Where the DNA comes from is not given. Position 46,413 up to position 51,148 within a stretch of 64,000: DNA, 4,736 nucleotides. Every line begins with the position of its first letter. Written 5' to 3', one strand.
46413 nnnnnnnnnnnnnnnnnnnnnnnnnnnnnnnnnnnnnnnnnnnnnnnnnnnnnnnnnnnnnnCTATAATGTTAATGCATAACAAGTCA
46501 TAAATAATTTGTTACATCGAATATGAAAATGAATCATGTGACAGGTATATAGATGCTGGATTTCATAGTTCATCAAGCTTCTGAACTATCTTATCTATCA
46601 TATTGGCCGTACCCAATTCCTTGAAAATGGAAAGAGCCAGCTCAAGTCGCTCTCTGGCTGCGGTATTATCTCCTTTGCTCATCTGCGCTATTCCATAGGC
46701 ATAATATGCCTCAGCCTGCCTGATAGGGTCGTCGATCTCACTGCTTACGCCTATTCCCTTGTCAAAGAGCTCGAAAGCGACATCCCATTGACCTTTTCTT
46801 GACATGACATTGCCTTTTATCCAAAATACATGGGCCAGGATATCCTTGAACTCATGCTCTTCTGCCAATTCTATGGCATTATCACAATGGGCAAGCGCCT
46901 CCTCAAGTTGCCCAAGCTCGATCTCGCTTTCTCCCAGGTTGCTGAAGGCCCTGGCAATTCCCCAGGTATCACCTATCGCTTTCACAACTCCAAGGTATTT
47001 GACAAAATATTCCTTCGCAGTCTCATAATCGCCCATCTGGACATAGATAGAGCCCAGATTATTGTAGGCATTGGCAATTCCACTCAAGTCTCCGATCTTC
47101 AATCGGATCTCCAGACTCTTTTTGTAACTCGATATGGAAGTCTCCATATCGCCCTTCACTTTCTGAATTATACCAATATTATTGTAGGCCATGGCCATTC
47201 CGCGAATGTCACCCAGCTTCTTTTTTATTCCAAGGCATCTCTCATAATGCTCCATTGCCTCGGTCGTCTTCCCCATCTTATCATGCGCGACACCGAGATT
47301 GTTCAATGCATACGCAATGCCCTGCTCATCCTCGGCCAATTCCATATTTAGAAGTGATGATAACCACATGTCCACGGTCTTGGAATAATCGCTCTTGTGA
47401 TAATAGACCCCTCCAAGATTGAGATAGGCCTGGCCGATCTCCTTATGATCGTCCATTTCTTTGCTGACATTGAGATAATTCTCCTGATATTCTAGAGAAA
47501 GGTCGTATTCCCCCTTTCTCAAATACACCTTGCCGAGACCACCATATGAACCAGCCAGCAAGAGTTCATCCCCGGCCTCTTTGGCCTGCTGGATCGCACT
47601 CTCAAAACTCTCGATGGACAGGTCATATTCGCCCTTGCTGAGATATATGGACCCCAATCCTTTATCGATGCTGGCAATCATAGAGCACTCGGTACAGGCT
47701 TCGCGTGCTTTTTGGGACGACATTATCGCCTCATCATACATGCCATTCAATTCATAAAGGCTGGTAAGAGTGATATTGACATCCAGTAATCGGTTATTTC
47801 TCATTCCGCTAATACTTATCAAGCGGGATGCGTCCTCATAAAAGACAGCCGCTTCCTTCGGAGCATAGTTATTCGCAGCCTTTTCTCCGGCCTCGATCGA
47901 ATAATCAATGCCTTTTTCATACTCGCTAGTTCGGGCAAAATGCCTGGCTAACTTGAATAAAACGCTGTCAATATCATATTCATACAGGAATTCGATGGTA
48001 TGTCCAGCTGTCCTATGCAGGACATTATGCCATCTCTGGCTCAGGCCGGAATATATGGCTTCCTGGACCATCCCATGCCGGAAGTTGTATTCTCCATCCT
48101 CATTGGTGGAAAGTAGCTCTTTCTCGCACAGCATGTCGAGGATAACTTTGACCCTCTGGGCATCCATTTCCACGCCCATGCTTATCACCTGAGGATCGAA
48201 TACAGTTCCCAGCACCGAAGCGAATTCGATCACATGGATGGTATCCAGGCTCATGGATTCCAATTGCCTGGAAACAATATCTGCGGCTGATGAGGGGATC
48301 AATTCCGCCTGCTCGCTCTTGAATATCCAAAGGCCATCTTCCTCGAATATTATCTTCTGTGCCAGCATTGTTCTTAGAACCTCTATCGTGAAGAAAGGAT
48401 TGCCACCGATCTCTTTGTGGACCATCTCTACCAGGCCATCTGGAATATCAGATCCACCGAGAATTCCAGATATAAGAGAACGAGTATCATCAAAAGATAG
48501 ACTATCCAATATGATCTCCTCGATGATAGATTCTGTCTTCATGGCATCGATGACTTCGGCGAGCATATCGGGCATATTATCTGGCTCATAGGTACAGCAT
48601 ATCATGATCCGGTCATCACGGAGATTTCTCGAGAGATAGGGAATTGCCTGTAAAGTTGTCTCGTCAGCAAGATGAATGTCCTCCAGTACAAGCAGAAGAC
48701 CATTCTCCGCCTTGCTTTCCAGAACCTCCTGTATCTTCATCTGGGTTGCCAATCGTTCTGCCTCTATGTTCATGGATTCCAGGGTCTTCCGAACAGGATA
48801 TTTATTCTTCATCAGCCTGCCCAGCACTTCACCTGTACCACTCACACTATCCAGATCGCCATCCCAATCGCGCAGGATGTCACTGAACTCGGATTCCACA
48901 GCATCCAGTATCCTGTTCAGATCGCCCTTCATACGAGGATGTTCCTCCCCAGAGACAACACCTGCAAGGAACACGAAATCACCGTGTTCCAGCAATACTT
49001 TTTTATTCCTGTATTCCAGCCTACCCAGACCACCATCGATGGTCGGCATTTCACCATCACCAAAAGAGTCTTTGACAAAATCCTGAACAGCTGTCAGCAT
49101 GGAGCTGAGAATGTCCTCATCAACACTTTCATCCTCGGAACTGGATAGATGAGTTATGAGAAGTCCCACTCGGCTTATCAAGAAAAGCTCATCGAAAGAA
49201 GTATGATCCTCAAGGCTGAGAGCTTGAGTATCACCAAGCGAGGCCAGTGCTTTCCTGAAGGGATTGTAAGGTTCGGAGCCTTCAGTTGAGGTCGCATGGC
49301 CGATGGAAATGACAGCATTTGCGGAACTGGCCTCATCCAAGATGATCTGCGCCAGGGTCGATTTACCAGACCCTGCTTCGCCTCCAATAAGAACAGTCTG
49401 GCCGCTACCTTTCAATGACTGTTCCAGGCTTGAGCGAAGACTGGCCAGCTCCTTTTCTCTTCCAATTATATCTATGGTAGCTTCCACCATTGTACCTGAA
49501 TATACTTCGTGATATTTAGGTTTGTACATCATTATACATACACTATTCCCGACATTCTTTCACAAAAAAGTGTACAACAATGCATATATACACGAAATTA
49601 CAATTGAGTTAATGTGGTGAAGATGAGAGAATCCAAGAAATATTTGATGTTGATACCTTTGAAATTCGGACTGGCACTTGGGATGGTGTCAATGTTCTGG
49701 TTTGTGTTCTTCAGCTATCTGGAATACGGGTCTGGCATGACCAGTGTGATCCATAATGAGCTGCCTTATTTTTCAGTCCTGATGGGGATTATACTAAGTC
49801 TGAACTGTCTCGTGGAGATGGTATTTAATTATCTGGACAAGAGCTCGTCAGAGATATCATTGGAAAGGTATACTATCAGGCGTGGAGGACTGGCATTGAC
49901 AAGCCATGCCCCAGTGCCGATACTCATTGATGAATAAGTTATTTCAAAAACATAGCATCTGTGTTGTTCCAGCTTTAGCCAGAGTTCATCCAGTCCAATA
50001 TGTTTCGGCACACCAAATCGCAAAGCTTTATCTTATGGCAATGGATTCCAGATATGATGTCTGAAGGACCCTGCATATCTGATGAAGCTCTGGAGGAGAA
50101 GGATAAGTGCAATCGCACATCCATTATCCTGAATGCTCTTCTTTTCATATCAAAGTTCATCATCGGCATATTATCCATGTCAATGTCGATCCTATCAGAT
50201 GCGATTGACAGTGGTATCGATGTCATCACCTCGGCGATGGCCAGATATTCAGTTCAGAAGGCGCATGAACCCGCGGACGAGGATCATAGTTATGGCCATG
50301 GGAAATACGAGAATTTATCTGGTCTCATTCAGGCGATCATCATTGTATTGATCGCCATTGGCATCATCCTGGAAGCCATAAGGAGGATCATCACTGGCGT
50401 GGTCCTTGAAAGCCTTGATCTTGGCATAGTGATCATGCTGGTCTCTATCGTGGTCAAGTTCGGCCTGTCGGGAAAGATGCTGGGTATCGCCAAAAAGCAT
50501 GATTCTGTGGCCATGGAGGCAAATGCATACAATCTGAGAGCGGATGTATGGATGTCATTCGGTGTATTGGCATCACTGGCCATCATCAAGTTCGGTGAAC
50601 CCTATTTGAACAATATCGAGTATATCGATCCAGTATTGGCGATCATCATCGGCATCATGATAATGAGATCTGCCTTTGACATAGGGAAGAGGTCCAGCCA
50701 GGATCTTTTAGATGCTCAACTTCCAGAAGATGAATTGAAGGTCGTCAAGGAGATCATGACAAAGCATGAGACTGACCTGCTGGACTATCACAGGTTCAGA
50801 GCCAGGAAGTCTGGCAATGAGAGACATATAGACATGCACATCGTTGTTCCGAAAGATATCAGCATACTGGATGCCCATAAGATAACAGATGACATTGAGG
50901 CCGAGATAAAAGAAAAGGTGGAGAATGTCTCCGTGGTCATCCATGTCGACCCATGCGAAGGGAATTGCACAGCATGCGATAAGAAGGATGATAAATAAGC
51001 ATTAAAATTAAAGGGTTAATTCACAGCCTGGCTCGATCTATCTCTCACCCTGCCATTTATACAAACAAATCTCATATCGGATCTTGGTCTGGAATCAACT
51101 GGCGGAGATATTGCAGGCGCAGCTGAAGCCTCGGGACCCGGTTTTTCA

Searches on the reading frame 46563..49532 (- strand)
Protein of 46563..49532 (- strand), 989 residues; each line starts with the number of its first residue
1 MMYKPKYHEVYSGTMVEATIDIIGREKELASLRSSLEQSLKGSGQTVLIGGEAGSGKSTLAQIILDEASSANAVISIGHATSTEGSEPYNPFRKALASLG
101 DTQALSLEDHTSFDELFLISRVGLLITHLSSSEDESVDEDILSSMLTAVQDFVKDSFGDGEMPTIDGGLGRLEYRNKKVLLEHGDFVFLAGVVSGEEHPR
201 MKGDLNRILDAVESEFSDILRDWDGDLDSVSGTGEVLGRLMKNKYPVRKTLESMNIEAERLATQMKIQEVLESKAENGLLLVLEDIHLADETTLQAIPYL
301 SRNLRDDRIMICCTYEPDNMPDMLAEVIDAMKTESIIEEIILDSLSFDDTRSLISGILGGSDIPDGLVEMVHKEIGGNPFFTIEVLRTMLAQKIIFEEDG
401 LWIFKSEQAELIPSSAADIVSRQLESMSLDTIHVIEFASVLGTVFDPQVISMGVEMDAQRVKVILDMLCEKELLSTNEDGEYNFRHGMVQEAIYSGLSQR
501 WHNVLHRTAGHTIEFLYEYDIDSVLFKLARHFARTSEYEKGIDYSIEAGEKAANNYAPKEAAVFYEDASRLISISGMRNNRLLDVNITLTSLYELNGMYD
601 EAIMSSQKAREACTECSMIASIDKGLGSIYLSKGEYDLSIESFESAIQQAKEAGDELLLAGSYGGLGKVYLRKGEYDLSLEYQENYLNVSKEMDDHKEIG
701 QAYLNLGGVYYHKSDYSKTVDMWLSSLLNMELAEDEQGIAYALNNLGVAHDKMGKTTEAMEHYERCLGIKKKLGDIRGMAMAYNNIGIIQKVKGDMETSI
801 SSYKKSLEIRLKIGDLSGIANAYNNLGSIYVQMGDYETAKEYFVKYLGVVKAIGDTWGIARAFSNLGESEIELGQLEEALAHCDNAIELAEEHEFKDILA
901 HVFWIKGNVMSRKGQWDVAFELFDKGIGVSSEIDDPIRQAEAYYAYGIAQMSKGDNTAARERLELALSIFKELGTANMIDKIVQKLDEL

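Call 24: search_protein_families(library=pfam, proteins=[window:46563-49532:-], max_evalue=0.00001)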
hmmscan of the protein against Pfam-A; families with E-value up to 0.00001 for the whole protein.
window:46563-49532:- (989 aa): 14 families
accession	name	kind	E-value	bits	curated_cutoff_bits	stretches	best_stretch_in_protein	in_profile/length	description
PF13424.12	TPR_12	-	3.1e-50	168.7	30.1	3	779-847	2-72/77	Tetratricopeptide repeat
PF00515.34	TPR_1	-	9.8e-34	114.3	27.8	1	740-769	1-30/34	Tetratricopeptide repeat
PF13181.12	TPR_8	-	1.4e-28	97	25.7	1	820-847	1-28/34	Tetratricopeptide repeat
PF07719.23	TPR_2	-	4e-27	92.5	27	0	740-767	1-28/34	Tetratricopeptide repeat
PF13176.12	TPR_7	-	1.3e-22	78.3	27.9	0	742-775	1-34/36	Tetratricopeptide repeat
PF13374.12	TPR_10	-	9e-21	73.6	27.5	0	740-772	2-34/42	Tetratricopeptide repeat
PF13191.12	AAA_16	-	2.1e-19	71.1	32.6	1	23-155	3-125/167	AAA ATPase domain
PF17874.7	TPR_MalT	-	3e-13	50.2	45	1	822-967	42-188/336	MalT-like TPR region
PF13432.12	TPR_16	-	5.2e-13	49.6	32.7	0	826-889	3-60/65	Tetratricopeptide repeat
PF13428.12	TPR_14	-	8.2e-10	38.8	23.5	0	821-847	2-28/44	Tetratricopeptide repeat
PF24885.1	TPR_NPHP3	-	1.4e-09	38.2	100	0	778-851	97-172/239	Nephrocystin-3 TPR domain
PF13174.12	TPR_6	-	7.3e-09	36.1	26.3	0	745-767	5-27/33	Tetratricopeptide repeat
PF13431.12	TPR_17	-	2.3e-08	34.1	24.4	0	820-840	13-33/34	Tetratricopeptide repeat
PF12862.13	ANAPC5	-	1.9e-06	28.3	23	0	831-902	9-80/91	Anaphase-promoting complex subunit 5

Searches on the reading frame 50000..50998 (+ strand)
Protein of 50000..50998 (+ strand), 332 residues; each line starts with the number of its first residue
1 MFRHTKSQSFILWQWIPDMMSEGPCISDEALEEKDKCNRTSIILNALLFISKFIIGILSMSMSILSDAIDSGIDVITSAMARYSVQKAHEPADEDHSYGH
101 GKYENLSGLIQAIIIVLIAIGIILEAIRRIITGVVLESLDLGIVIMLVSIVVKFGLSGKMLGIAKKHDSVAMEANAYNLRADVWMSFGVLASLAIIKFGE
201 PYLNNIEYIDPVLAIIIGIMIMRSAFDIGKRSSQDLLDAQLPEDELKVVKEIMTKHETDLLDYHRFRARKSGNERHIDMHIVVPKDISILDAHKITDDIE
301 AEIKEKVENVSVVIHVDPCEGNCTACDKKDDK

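Call 24: search_protein_families(library=pfam, proteins=[window:50000-50998:+], max_evalue=0.00001)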
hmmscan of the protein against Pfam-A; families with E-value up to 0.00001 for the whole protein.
window:50000-50998:+ (332 aa): 2 families
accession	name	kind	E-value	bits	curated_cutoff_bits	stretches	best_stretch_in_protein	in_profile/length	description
PF01545.26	Cation_efflux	-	5.9e-46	157.2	26.6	1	41-237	4-198/198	Cation efflux family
PF16916.11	ZT_dimer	-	4.4e-20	71.9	26.7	1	241-319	1-78/78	Dimerisation domain of Zinc Transporter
